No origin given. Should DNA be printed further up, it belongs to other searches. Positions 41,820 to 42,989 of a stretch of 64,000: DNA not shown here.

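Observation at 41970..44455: Discrete two-gene operon: KAS III condensing enzyme with a ~290-aa unknown N-terminal domain plus an alpha/beta hydrolase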

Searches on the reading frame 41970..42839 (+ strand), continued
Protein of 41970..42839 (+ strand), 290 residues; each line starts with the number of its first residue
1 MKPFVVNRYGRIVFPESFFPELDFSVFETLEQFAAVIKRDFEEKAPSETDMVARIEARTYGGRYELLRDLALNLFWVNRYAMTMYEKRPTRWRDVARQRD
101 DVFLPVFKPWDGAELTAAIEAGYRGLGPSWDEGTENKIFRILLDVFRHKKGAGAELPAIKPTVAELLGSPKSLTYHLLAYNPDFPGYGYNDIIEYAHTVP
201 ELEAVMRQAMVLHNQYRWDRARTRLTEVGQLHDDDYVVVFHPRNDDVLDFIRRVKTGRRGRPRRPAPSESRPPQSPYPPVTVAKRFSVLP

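Call 63: find_encoding_contigs(protein=P0354, flank=8000, max_places=1)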
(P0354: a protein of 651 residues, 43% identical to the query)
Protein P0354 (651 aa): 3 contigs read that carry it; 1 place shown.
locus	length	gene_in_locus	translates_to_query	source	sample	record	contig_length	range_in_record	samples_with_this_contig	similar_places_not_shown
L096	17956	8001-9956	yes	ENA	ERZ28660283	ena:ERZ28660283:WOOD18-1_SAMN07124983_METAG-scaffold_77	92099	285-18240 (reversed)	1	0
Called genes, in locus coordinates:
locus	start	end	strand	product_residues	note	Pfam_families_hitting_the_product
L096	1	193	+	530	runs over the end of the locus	PF07167:PhaC_N, PF00561:Abhydrolase_1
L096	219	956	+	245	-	PF00106:adh_short, PF08659:KR, PF23441:SDR, PF13561:adh_short_C2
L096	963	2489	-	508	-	PF02550:AcetylCoA_hydro, PF13336:AcetylCoA_hyd_C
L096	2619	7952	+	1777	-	PF00289:Biotin_carb_N, PF02786:CPSase_L_D2, PF02785:Biotin_carb_C, PF00364:Biotin_lipoyl, PF08326:ACC_central, PF01039:Carboxyl_trans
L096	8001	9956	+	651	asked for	PF08545:ACP_syn_III, PF08541:ACP_syn_III_C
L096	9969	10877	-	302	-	PF00106:adh_short, PF08659:KR, PF13561:adh_short_C2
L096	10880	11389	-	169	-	PF12844:HTH_19 (weak), PF13560:HTH_31, PF01381:HTH_3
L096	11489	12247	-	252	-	PF00561:Abhydrolase_1, PF12146:Hydrolase_4 (faint), PF00561:Abhydrolase_1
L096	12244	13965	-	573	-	PF07167:PhaC_N, PF00561:Abhydrolase_1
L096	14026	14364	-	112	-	PF12844:HTH_19 (weak), PF13560:HTH_31, PF01381:HTH_3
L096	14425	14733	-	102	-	-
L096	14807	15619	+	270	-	PF06197:DUF998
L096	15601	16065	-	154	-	-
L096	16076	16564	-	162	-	PF07484:Collar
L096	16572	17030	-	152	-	PF21880:DUF6916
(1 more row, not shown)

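Call 64: find_encoding_contigs(protein=P0301, flank=8000, max_places=1)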
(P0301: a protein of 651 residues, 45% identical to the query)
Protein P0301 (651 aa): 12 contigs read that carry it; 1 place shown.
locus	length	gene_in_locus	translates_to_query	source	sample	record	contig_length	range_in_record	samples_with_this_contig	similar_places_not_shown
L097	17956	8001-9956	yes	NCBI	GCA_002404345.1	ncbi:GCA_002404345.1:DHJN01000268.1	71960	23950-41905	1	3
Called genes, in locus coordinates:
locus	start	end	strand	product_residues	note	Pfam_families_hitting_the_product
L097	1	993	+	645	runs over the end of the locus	PF00664:ABC_membrane, PF00005:ABC_tran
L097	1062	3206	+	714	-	PF00270:DEAD, PF04851:ResIII (weak), PF00271:Helicase_C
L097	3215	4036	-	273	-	PF00561:Abhydrolase_1, PF12146:Hydrolase_4 (weak), PF12697:Abhydrolase_6, PF03959:FSH1 (faint), PF00561:Abhydrolase_1 (weak)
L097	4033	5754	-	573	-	PF07167:PhaC_N, PF00561:Abhydrolase_1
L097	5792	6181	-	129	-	PF12844:HTH_19 (weak), PF13560:HTH_31, PF01381:HTH_3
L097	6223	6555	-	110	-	-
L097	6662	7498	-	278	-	PF00106:adh_short, PF01370:Epimerase, PF08659:KR, PF13561:adh_short_C2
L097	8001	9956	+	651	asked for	PF08545:ACP_syn_III, PF08541:ACP_syn_III_C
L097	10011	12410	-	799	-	PF03706:LPG_synthase_TM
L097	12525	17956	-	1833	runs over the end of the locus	PF00289:Biotin_carb_N, PF02222:ATP-grasp, PF02786:CPSase_L_D2, PF07478:Dala_Dala_lig_C, PF02785:Biotin_carb_C, PF00364:Biotin_lipoyl, PF08326:ACC_central, PF01039:Carboxyl_trans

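Call 73: search_protein_families(library=pfam, proteins=[L087:7099-7500:+, L087:14355-14942:+, L087:15053-15472:+, L095:2-1024:+], max_evalue=0.01)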
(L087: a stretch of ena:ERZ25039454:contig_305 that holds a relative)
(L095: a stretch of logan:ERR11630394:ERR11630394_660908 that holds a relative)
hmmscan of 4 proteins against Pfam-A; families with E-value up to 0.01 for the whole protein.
L087:7099-7500:+ (133 aa): 1 family
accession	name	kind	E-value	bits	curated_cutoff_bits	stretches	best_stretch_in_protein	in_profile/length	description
PF02878.22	PGM_PMM_I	-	0.0023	18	22.5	1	82-128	57-105/138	Phosphoglucomutase/phosphomannomutase, alpha/beta/alpha domain I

L087:14355-14942:+ (195 aa): 0 families

L087:15053-15472:+ (139 aa): 0 families

L095:2-1024:+ (340 aa): 2 families
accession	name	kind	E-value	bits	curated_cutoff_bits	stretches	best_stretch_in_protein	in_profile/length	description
PF00107.32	ADH_zinc_N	-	1.1e-09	38.8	31.8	1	194-259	45-109/129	Zinc-binding dehydrogenase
PF13602.12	ADH_zinc_N_2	-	0.00024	22.5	27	1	196-296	15-117/134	Zinc-binding dehydrogenase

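Call 77: search_protein_families(library=pfam, proteins=[L054:10442-12616:-, L054:10138-12588:+, L004:10183-12375:-, L004:10453-12354:+, L004:12379-13407:+, L006:10149-13571:-, L006:9939-11642:+], max_evalue=0.001)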
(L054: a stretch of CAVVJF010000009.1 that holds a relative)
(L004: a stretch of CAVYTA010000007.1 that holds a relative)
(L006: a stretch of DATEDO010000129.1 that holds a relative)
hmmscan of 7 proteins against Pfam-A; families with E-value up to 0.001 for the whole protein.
L054:10442-12616:- (724 aa): 0 families

L054:10138-12588:+ (816 aa): 0 families

L004:10183-12375:- (730 aa): 5 families
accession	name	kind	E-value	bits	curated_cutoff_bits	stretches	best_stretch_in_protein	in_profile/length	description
PF13549.11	ATP-grasp_5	-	1.2e-62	211.6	27.6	1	506-723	7-220/221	ATP-grasp domain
PF13607.11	Succ_CoA_lig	-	8.8e-48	162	27.4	1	178-315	2-138/138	Succinyl-CoA ligase like flavodoxin domain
PF13380.12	CoA_binding_2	-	1.7e-25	90.1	22.8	1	31-157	1-115/116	CoA binding domain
PF02629.25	CoA_binding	-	1.4e-09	39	22.3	1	32-121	5-97/97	CoA binding domain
PF19045.5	Ligase_CoA_2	-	2.2e-05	25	23.7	1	325-379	1-55/162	Ligase-CoA domain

L004:10453-12354:+ (633 aa): 0 families

L004:12379-13407:+ (342 aa): 4 families
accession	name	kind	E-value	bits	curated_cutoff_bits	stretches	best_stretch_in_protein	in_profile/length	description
PF13487.12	HD_5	-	1e-44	152.7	27.2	1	162-315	7-163/170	HD domain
PF00072.30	Response_reg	-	6.8e-26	91.1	30.2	1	24-135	1-110/111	Response regulator receiver domain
PF01966.28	HD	-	3.7e-19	69.6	22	1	171-290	3-115/116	HD domain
PF23198.2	PDE8A_N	-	0.00033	21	29.6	1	21-98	10-88/147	PDE8A-like, N-terminal domain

L006:10149-13571:- (1140 aa): 34 families (the best 25 are shown)
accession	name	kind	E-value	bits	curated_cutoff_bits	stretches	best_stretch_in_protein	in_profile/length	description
PF14559.12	TPR_19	-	8.2e-105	343.7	25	12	377-438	1-62/68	Tetratricopeptide repeat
PF07719.23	TPR_2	-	4.8e-90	288.8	27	3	743-774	3-34/34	Tetratricopeptide repeat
PF13432.12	TPR_16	-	1.9e-83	274.8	32.7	13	919-981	2-64/65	Tetratricopeptide repeat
PF13428.12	TPR_14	-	6.7e-74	237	23.5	3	233-275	2-44/44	Tetratricopeptide repeat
PF13431.12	TPR_17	-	8.1e-69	222.7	24.4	0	390-421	2-33/34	Tetratricopeptide repeat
PF13181.12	TPR_8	-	1.6e-61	199.7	25.7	1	984-1014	3-33/34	Tetratricopeptide repeat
PF13414.12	TPR_11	-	1.2e-59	198.1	26.8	4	104-142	2-40/42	TPR repeat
PF00515.34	TPR_1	-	7.3e-57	187.5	27.8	2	982-1015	1-34/34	Tetratricopeptide repeat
PF13424.12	TPR_12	-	3.9e-43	146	30.1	2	1063-1120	8-73/77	Tetratricopeptide repeat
PF12895.13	ANAPC3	-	4.1e-43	146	27.2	2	630-694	14-77/82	Anaphase-promoting complex, cyclosome, subunit 3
PF23914.1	TPR_CcmH_CycH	-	9.2e-34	117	42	3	746-844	55-153/158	Cytochrome c-type biogenesis protein H TPR domain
PF07721.20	TPR_4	-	3.7e-29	98.7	27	0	743-766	3-26/26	Tetratricopeptide repeat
PF13176.12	TPR_7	-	7.5e-29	97.8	27.9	1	984-1016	1-35/36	Tetratricopeptide repeat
PF13174.12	TPR_6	-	5.1e-28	96.2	26.3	0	745-772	4-31/33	Tetratricopeptide repeat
PF24575.1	TPR_Slam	-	6.9e-27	94.4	35.2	0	271-320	52-101/104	Surface lipoprotein assembly modifier, N-terminal TPR repeats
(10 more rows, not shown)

L006:9939-11642:+ (567 aa): 0 families

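Call 78: search_protein_families(library=ncbifam, proteins=[L092:2570-3385:+], max_evalue=1e-20)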
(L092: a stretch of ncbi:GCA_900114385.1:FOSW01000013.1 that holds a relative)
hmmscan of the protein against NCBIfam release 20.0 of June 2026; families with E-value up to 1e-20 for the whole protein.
L092:2570-3385:+ (271 aa): 163 families (the best 25 are shown)
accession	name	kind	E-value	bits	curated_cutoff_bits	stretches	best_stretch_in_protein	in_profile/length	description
TIGR01829.1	AcAcCoA_reduct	subfamily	2.1e-83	279.7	302.1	1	18-271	1-242/242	acetoacetyl-CoA reductase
TIGR01830.1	3oxo_ACP_reduc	equivalog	2.2e-79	266.6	297.75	1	20-269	1-238/239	3-oxoacyl-[acyl-carrier-protein] reductase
NF004197.0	PRK05653.1-1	equivalog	1.4e-74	250.9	332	1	14-271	4-248/249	3-oxoacyl-ACP reductase FabG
NF009464.0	PRK12824.1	subfamily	1.6e-74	250.6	269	1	18-271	3-244/245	3-oxoacyl-ACP reductase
NF004198.0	PRK05653.1-3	equivalog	6.3e-73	245.3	296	1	14-271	4-248/248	3-oxoacyl-ACP reductase FabG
NF009466.0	PRK12826.1-2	subfamily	6.8e-73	245.2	222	1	18-269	4-244/248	3-oxoacyl-ACP reductase FabG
NF009546.0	PRK12935.1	equivalog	2.9e-71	239.9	418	1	14-271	3-247/247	acetoacetyl-CoA reductase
NF004199.0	PRK05653.1-4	equivalog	4.5e-68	229.5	301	1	15-271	3-247/247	3-oxoacyl-ACP reductase FabG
NF053542.1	FlxB_rubin_SDR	equivalog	3.5e-61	207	340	1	19-269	2-239/239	flexirubin biosynthesis SDR family reductase FlxB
NF004200.0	PRK05653.1-5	equivalog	4e-61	206.6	273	1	20-269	5-241/242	3-oxoacyl-ACP reductase FabG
NF009548.0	PRK12938.1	equivalog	1.8e-59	201.5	472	1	18-271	4-245/246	3-ketoacyl-ACP reductase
NF009384.0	PRK12743.1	equivalog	9.5e-59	198.7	264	1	18-269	7-247/258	SDR family oxidoreductase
NF047420.2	EF_P_mod_YmfI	equivalog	9.1e-58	195.8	238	1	20-269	2-235/236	elongation factor P 5-aminopentanone reductase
NF005559.1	PRK07231.1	subfamily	4.5e-56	190.1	215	1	15-269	2-247/249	glucose 1-dehydrogenase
NF040605.2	mycolic_FabG1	exception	3e-55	187.6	420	1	18-271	2-231/233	3-oxoacyl-ACP reductase FabG1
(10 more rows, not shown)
